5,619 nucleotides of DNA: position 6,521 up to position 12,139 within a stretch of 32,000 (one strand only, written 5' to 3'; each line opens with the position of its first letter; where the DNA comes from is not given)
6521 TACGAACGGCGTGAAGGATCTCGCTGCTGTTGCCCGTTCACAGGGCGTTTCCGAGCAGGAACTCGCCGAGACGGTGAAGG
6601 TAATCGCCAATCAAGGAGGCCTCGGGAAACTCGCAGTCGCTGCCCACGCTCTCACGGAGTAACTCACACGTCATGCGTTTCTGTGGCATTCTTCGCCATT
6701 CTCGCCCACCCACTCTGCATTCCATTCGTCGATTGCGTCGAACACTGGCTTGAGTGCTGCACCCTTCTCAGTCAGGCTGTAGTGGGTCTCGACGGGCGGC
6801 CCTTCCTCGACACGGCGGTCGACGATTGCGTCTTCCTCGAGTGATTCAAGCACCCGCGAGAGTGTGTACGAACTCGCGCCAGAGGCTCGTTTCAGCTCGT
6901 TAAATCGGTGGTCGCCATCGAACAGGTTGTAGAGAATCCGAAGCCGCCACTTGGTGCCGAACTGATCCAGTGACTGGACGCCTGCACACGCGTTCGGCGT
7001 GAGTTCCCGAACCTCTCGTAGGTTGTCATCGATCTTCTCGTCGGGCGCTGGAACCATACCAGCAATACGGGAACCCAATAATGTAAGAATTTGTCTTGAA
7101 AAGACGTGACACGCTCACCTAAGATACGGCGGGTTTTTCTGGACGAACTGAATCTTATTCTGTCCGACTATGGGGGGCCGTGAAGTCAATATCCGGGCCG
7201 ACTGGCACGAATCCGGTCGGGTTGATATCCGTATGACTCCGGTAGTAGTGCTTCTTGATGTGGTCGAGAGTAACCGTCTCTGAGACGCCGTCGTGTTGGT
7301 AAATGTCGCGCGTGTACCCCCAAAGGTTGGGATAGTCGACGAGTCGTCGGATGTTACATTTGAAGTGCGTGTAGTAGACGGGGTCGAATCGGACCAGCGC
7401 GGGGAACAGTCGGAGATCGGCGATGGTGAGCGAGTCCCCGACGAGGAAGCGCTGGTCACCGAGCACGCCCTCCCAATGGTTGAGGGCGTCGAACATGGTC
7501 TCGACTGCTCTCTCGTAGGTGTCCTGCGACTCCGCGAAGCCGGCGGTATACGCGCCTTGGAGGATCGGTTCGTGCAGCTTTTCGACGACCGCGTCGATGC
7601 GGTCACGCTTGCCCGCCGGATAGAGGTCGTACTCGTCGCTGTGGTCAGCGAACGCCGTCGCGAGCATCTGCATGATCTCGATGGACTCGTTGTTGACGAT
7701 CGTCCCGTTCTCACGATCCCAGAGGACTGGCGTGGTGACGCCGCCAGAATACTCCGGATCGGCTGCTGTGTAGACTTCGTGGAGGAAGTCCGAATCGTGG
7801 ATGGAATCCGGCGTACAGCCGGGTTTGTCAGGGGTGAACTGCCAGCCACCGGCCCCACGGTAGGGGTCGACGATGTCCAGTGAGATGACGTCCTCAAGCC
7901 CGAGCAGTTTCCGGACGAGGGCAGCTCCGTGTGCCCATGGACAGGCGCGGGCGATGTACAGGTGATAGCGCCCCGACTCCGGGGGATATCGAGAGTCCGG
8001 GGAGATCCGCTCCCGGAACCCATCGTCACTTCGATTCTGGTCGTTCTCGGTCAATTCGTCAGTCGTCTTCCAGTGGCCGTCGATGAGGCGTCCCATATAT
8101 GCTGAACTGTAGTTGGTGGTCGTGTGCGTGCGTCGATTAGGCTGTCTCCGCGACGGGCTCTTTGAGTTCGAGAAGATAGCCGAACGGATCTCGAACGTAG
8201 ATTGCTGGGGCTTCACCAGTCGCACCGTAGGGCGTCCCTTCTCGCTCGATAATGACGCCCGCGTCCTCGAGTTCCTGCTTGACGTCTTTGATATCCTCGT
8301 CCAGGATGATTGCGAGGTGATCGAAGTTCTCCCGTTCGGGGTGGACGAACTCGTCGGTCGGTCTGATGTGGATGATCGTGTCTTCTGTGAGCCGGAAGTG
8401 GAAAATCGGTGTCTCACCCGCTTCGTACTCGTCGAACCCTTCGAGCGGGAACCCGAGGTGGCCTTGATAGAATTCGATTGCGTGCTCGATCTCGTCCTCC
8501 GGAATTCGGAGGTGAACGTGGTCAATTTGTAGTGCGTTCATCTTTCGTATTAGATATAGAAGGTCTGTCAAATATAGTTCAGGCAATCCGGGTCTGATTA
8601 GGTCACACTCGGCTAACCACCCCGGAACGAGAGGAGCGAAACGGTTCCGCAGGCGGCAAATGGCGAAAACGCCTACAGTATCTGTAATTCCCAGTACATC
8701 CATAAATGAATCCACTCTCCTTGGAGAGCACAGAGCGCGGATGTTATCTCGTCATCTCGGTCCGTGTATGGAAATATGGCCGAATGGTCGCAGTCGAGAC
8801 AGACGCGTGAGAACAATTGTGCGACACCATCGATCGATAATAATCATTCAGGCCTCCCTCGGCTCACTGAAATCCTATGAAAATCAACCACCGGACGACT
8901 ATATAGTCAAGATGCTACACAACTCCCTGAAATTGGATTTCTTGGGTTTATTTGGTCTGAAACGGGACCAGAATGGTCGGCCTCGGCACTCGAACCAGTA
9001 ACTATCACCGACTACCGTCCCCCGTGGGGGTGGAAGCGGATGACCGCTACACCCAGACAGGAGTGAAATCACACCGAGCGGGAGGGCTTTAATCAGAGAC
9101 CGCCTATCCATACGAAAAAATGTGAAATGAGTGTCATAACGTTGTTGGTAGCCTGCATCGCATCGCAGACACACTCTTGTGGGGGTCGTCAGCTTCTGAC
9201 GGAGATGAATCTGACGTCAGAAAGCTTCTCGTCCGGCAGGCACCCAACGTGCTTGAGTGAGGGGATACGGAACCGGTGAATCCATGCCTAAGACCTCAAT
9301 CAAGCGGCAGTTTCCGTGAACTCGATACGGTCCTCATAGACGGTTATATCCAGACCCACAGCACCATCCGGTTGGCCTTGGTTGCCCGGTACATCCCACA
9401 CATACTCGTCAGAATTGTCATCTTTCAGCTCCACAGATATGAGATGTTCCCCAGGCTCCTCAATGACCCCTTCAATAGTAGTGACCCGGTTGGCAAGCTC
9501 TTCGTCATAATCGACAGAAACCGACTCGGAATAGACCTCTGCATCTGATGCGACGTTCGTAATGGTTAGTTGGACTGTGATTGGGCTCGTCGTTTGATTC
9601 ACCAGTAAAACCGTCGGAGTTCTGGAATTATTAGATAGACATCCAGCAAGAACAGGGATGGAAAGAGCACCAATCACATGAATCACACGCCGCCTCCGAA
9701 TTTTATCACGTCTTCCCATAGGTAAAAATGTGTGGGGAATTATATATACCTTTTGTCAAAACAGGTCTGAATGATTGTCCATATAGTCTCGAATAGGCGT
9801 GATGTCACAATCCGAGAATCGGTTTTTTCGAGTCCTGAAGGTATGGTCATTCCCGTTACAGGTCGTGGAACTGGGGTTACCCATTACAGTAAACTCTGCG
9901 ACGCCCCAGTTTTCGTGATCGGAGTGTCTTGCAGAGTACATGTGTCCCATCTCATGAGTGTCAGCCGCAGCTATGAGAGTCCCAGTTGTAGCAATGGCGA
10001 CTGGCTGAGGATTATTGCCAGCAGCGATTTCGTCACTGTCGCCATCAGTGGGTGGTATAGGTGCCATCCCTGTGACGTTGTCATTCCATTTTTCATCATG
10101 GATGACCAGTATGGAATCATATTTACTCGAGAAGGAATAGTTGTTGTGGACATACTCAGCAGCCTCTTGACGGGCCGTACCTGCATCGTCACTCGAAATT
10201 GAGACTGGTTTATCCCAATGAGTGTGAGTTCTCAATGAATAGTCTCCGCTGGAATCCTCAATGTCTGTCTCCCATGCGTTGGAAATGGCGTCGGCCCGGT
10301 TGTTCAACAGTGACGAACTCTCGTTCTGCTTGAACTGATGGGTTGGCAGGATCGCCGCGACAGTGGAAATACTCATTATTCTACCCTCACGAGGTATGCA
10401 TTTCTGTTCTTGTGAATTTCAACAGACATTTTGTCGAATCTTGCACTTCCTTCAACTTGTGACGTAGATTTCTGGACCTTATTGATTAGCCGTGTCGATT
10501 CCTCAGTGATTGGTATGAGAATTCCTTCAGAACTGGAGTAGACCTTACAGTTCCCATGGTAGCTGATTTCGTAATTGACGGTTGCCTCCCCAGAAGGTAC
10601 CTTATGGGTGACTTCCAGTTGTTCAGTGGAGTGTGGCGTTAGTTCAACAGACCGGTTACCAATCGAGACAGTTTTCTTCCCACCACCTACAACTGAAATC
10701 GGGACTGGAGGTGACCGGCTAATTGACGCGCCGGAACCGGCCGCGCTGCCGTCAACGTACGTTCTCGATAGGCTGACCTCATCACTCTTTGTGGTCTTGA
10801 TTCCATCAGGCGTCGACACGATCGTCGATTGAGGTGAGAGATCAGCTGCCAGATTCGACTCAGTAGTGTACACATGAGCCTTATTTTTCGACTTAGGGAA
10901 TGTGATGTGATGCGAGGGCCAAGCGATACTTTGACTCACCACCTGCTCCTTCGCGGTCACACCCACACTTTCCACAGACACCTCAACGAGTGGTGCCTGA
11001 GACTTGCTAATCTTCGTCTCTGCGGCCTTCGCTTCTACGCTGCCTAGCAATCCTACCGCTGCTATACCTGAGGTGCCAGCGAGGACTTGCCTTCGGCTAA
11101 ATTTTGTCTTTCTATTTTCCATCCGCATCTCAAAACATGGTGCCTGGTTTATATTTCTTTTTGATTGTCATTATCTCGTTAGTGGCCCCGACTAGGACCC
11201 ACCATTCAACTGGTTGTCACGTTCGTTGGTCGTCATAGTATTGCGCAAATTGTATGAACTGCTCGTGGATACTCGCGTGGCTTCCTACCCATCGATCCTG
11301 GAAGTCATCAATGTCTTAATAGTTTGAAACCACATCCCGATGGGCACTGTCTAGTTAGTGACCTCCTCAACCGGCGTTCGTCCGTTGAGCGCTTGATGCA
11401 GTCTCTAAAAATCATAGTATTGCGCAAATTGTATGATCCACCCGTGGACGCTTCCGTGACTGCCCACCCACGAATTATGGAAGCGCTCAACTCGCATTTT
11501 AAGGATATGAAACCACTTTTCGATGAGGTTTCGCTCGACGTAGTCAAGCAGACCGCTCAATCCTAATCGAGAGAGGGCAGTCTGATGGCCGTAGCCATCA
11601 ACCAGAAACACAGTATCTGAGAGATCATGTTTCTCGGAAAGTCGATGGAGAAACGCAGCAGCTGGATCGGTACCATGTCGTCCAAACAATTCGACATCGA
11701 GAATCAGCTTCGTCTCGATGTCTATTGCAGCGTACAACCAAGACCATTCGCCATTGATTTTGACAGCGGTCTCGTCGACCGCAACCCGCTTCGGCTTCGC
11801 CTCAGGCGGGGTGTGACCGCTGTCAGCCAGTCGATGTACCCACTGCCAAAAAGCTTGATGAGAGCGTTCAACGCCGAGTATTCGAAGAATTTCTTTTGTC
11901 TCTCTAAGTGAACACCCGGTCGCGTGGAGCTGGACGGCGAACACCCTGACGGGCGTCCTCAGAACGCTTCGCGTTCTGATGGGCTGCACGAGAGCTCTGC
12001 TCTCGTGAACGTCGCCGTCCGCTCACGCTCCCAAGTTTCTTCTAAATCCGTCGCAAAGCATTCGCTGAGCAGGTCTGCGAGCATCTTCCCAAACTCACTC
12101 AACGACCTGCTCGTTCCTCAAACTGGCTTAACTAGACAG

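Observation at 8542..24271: AT-richer island of about 15.7 kb with an integrase module at its right edge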

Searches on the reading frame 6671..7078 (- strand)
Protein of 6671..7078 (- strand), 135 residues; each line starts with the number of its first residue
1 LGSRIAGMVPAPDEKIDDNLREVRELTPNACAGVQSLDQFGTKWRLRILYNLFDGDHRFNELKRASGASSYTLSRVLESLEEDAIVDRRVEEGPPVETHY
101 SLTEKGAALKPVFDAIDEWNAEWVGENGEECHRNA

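Call 6: search_protein_families(library=pfam, proteins=[window:6671-7078:-], max_evalue=0.01)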
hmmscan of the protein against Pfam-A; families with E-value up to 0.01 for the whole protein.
window:6671-7078:- (135 aa): 3 families
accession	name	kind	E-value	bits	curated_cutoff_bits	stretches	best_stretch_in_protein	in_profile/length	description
PF01638.23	HxlR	-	3.2e-22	78.6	20.8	1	41-126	3-89/91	HxlR-like helix-turn-helix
PF25213.1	HVO_A0261_N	-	3.3e-07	30.5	35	1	43-110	11-71/86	HVO_A0261 N-terminal domain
PF12802.13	MarR_2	-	0.0028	18.2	27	1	47-92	9-56/61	MarR family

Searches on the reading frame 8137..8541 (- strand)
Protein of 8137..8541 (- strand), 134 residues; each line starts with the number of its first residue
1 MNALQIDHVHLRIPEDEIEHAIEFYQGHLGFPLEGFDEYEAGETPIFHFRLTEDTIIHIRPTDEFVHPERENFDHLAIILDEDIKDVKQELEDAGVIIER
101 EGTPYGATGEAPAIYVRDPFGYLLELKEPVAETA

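Call 15: find_encoding_contigs(protein=window:8137-8541:-, flank=10000, max_places=10)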
Protein window:8137-8541:- (134 aa): 5 contigs read that carry it; 4 places shown.
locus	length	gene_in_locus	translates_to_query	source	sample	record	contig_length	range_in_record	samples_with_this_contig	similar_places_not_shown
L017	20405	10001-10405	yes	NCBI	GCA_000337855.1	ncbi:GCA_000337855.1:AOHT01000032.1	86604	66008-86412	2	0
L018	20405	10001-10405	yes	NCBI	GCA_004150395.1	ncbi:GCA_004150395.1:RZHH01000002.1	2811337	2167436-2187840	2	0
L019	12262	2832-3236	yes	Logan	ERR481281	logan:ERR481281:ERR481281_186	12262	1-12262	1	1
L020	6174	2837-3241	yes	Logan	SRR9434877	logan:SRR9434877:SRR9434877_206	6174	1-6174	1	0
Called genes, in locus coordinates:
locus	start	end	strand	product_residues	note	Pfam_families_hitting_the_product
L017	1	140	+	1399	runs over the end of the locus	-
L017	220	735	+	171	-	-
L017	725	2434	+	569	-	PF07889:DUF1664 (faint), PF13166:AAA_13 (weak)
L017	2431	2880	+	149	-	-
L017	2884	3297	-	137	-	-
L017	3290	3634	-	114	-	-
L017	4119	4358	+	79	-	-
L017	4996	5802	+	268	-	PF26236:DUF8054_N, PF26238:DUF8054_M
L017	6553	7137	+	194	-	PF13610:DDE_Tnp_IS240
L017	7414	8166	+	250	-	-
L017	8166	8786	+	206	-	-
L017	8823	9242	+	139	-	-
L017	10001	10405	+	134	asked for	PF00903:Glyoxalase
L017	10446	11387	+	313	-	PF13409:GST_N_2, PF00043:GST_C, PF14497:GST_C_3 (weak), PF13410:GST_C_2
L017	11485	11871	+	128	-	PF01638:HxlR, PF25213:HVO_A0261_N (weak)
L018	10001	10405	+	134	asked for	PF00903:Glyoxalase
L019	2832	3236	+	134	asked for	PF00903:Glyoxalase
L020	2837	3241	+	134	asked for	PF00903:Glyoxalase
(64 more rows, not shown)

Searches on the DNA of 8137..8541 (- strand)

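Call 69: search_rna_families(sources=[L173, L216, L190, L120, L161, L182, L117, L018, L025, L024], threshold=gathering)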
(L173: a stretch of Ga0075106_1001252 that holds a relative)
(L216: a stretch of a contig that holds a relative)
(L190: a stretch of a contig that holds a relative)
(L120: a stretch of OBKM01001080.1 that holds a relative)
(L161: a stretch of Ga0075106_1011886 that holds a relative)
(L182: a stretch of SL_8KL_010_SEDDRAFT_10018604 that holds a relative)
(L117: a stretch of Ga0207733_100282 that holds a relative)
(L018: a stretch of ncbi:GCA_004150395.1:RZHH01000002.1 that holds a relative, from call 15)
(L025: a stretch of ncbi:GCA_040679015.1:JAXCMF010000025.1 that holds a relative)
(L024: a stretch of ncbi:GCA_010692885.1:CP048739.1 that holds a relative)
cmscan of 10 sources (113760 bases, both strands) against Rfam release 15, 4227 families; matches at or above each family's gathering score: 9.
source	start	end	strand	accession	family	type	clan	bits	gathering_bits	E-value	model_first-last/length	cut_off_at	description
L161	1786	1858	-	RF02163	sR-tMet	Gene; snRNA; snoRNA; CD-box;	-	71.1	50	1.2e-11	1-72/72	no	Small nucleolar RNA sR-tMet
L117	1265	1336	+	RF02163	sR-tMet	Gene; snRNA; snoRNA; CD-box;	-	69.2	50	3.7e-11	1-72/72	no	Small nucleolar RNA sR-tMet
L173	10722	10794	-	RF02163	sR-tMet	Gene; snRNA; snoRNA; CD-box;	-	68.5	50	5.3e-11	1-72/72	no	Small nucleolar RNA sR-tMet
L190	805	877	+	RF02163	sR-tMet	Gene; snRNA; snoRNA; CD-box;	-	67.8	50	8.3e-11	1-72/72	no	Small nucleolar RNA sR-tMet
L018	2809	2881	+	RF02163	sR-tMet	Gene; snRNA; snoRNA; CD-box;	-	59.9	50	8.2e-09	1-72/72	no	Small nucleolar RNA sR-tMet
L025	13124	13196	+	RF02163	sR-tMet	Gene; snRNA; snoRNA; CD-box;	-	59.9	50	8.2e-09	1-72/72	no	Small nucleolar RNA sR-tMet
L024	13125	13197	+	RF02163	sR-tMet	Gene; snRNA; snoRNA; CD-box;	-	59.9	50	8.2e-09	1-72/72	no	Small nucleolar RNA sR-tMet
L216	3049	3121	+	RF02163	sR-tMet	Gene; snRNA; snoRNA; CD-box;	-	59.1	50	1.3e-08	1-72/72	no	Small nucleolar RNA sR-tMet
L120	9787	9883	-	RF02163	sR-tMet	Gene; snRNA; snoRNA; CD-box;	-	50.9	50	1.6e-06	1-72/72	no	Small nucleolar RNA sR-tMet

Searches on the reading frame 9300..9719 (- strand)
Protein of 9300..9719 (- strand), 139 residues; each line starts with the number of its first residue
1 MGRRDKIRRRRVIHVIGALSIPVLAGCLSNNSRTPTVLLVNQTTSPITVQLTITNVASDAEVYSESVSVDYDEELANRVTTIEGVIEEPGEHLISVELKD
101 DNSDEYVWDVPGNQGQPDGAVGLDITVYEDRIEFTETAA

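Call 5: search_protein_families(library=pfam, proteins=[window:9300-9719:-], max_evalue=0.01)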
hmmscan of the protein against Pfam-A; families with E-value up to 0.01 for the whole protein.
window:9300-9719:- (139 aa): 0 families

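Call 76: search_protein_families(library=phrogs, proteins=[window:9300-9719:-], max_evalue=0.001)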
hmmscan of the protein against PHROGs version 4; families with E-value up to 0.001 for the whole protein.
window:9300-9719:- (139 aa): 0 families

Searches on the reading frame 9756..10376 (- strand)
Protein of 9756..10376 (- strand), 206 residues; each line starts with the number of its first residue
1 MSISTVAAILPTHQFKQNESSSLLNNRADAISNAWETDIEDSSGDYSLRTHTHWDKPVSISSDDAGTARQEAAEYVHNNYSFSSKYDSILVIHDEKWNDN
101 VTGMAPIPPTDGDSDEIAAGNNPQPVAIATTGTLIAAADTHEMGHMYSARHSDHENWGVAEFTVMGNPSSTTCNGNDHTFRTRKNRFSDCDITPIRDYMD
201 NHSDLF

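Call 5: search_protein_families(library=pfam, proteins=[window:9756-10376:-], max_evalue=0.01)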
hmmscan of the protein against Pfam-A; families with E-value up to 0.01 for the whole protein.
window:9756-10376:- (206 aa): 1 family
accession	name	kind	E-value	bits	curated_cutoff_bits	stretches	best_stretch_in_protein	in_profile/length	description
PF13688.12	Reprolysin_5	-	0.0018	18.9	27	1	18-177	23-173/196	Metallo-peptidase family M12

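Call 20: find_encoding_contigs(protein=window:9756-10376:-, flank=10000, max_places=10)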
Protein window:9756-10376:- (206 aa): 10 contigs read that carry it; 9 places shown.
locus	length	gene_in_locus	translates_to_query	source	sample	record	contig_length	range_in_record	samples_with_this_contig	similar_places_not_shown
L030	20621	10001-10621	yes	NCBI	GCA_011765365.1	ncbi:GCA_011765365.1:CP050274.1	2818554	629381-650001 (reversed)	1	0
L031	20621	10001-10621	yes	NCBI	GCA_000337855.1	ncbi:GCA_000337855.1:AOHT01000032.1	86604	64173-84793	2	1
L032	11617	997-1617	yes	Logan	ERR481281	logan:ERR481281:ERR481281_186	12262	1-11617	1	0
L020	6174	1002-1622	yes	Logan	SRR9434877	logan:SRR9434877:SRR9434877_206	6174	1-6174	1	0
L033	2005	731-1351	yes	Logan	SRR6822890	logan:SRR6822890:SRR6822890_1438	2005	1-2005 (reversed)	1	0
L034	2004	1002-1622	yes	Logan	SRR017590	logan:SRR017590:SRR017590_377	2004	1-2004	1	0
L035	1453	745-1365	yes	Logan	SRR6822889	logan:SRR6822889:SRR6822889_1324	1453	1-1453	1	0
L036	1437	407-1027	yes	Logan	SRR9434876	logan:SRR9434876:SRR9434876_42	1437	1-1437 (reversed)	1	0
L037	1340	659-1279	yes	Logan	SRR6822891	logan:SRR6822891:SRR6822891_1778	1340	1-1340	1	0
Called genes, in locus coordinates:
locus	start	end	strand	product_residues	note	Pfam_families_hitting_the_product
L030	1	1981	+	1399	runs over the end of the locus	-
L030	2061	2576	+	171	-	-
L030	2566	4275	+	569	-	PF07889:DUF1664 (faint), PF13166:AAA_13 (weak)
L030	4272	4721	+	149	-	-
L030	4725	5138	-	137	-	-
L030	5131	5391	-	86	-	-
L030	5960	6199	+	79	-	-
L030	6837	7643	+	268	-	PF26236:DUF8054_N, PF26238:DUF8054_M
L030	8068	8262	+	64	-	-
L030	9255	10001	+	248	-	-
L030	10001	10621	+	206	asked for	-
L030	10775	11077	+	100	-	-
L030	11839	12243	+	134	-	PF00903:Glyoxalase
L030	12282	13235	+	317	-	PF13409:GST_N_2, PF00043:GST_C, PF14497:GST_C_3 (weak), PF13410:GST_C_2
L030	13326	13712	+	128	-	PF01638:HxlR, PF25213:HVO_A0261_N (weak)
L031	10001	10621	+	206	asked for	-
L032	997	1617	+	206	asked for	-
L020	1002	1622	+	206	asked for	-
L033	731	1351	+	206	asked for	-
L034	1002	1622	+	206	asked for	-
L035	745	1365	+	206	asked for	-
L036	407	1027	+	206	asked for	-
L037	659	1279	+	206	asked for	-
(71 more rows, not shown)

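Call 26: search_protein_families(library=padloc, proteins=[window:9756-10376:-], max_evalue=0.01)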
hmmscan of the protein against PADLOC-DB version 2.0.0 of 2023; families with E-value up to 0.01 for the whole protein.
window:9756-10376:- (206 aa): 0 families

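Call 76: search_protein_families(library=phrogs, proteins=[window:9756-10376:-], max_evalue=0.001)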
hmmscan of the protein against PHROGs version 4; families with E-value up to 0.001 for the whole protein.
window:9756-10376:- (206 aa): 0 families

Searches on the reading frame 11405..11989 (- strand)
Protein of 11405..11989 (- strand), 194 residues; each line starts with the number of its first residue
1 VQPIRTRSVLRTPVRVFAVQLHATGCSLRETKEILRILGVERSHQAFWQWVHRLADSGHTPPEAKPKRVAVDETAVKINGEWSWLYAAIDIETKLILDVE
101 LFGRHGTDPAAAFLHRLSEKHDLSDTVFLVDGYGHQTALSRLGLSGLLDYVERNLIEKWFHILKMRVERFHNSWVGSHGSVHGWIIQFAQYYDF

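Call 5: search_protein_families(library=pfam, proteins=[window:11405-11989:-], max_evalue=0.01)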
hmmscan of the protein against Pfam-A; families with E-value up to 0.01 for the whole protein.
window:11405-11989:- (194 aa): 2 families
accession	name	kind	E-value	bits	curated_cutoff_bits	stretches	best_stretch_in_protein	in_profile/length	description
PF13610.12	DDE_Tnp_IS240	-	3.8e-10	40.5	27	1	68-151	3-86/139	DDE domain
PF00665.32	rve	-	0.0076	16.9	32.6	0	65-131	4-73/102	Integrase core domain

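Call 27: search_protein_families(library=ncbifam, proteins=[window:11405-11989:-], max_evalue=0.01)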
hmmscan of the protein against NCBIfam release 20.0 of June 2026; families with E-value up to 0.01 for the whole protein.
window:11405-11989:- (194 aa): 6 families
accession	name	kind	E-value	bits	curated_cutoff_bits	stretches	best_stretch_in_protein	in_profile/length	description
NF033587.1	transpos_IS6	equivalog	1.3e-53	181.7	125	1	11-193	7-199/202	IS6 family transposase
NF033588.1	transpos_ISC774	exception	9.8e-07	28.5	200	1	67-192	62-191/195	IS6 family transposase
NF033550.5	transpos_ISL3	equivalog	0.00023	20.3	180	1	17-118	76-172/370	ISL3 family transposase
NF033558.1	transpos_IS1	equivalog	0.0014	18.6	100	1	18-134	48-161/199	IS1 family transposase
NF033517.1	transpos_IS66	equivalog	0.0014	17.8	180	1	18-118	96-204/387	IS66 family transposase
NF041731.2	transpos_ISH6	equivalog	0.0085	14.9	240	0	29-79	132-186/414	ISH6 family transposase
